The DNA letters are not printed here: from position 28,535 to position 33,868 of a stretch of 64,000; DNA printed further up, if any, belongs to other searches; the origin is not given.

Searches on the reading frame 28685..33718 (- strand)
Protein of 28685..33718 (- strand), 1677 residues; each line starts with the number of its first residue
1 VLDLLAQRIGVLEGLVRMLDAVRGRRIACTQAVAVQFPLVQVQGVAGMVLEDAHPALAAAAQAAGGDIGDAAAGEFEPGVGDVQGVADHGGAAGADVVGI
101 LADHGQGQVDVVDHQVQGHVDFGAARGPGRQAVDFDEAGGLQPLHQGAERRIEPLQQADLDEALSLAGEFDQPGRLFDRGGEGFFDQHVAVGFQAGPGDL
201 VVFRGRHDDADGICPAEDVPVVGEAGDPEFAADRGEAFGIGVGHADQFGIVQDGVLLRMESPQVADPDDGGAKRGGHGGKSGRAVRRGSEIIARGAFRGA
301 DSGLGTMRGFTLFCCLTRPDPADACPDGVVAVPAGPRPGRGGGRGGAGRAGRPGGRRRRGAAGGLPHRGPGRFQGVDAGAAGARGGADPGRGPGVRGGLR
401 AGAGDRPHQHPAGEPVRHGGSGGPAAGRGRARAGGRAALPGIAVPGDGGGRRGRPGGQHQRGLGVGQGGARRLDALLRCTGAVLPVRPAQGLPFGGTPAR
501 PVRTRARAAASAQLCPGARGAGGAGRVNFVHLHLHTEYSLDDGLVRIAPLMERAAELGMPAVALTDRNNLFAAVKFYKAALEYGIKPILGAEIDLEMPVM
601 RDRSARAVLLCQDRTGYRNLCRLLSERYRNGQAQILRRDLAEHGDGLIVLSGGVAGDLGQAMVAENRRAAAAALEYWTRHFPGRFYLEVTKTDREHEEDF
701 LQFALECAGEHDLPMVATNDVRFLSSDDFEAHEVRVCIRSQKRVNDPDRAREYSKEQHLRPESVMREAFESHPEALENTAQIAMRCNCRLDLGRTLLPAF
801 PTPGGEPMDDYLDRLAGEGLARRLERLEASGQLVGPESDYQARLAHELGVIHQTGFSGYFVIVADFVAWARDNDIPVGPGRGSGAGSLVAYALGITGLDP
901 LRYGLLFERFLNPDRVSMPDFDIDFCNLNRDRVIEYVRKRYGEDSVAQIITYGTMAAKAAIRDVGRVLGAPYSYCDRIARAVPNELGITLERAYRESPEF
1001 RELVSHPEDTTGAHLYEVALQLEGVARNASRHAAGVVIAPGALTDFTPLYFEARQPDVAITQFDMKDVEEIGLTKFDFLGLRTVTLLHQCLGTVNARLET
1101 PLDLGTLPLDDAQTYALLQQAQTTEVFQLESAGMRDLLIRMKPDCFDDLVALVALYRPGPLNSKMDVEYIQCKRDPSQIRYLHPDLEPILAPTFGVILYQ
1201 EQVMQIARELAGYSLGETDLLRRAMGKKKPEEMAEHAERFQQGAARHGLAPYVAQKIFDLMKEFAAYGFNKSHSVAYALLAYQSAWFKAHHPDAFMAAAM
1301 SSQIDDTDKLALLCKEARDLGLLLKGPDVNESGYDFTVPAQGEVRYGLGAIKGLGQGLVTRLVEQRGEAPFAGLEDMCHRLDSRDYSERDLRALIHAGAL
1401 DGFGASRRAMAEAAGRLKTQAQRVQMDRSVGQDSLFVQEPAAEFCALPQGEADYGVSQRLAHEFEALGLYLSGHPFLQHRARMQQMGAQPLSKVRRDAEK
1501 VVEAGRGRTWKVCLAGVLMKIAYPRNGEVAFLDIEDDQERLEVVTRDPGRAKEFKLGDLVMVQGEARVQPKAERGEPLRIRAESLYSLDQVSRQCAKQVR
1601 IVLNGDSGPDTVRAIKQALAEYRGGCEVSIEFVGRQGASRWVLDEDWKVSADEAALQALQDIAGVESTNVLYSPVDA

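Call 34: search_protein_families(library=pfam, proteins=[window:28685-33718:-], max_evalue=0.001)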
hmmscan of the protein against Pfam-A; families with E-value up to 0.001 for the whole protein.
window:28685-33718:- (1677 aa): 5 families
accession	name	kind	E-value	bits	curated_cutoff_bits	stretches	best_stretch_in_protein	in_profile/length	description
PF07733.18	DNA_pol3_alpha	-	1.9e-98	329.7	23.9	1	811-1080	2-260/260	Bacterial DNA polymerase III alpha NTPase domain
PF17657.6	DNA_pol3_finger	-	1.4e-60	203.9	22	1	1084-1247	2-165/166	Bacterial DNA polymerase III alpha subunit finger domain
PF02811.25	PHP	-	9.6e-45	153.3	26.4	1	531-690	1-162/164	PHP domain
PF14579.12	HHH_6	-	8.5e-25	87.2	25.6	1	1324-1409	4-89/90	Helix-hairpin-helix motif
PF01336.31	tRNA_anti-codon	-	0.0001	22.6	27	1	1512-1585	1-72/75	OB-fold nucleic acid binding domain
